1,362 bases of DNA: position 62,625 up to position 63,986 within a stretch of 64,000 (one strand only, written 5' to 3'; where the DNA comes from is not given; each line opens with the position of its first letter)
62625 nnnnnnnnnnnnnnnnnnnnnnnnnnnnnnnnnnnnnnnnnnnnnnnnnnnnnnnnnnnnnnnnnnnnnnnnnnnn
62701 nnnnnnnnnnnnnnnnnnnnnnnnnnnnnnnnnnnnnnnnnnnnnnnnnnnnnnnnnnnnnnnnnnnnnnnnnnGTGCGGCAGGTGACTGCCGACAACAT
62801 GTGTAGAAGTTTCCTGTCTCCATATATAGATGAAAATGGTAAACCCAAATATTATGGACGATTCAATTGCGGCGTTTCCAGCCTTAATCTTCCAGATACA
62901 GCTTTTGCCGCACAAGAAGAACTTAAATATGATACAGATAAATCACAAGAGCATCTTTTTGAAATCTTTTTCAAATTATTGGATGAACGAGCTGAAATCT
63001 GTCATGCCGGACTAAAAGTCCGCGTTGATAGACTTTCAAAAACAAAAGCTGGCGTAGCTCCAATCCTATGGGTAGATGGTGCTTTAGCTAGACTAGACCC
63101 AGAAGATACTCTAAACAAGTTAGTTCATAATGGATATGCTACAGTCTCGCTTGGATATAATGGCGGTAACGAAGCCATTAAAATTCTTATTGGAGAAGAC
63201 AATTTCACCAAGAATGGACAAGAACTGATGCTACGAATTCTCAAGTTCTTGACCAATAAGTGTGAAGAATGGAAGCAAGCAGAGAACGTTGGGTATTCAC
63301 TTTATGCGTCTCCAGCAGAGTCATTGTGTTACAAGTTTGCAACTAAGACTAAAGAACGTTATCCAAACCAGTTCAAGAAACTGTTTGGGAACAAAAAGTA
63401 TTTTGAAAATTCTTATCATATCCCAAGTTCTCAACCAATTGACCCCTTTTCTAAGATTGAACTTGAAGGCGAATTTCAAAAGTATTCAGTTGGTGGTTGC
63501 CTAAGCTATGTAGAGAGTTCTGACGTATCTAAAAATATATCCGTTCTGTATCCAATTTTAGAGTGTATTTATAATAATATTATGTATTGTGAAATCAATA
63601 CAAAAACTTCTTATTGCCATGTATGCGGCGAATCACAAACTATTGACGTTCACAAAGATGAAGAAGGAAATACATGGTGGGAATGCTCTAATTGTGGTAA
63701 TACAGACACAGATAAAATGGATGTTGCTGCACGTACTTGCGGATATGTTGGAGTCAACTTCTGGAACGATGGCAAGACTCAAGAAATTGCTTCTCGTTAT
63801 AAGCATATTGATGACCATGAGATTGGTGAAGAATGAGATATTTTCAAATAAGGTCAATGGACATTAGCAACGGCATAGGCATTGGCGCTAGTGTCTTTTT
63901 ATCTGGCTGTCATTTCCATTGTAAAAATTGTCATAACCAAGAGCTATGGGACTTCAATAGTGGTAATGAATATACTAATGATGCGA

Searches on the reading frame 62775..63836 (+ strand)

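Call 71: search_protein_families(library=phrogs, proteins=[window:62775-63836:+], max_evalue=0.001)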
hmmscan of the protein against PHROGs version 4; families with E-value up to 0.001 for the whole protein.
window:62775-63836:+ (353 aa): 4 families
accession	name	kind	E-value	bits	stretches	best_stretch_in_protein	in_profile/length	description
phrog_487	-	moron, auxiliary metabolic gene and host takeover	8.3e-94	316.1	1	10-347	393-715/718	NrdD-like anaerobic ribonucleotide reductase large subunit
phrog_4218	-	DNA, RNA and nucleotide metabolism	1.6e-85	288.2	1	5-345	8-333/333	anaerobic ribonucleoside reductase large subunit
phrog_26446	-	DNA, RNA and nucleotide metabolism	4e-14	52.7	2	174-291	227-350/761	anaerobic ribonucleoside reductase large subunit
phrog_29160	-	DNA, RNA and nucleotide metabolism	4.6e-13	50.6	1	181-344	2-155/158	anaerobic ribonucleoside reductase large subunit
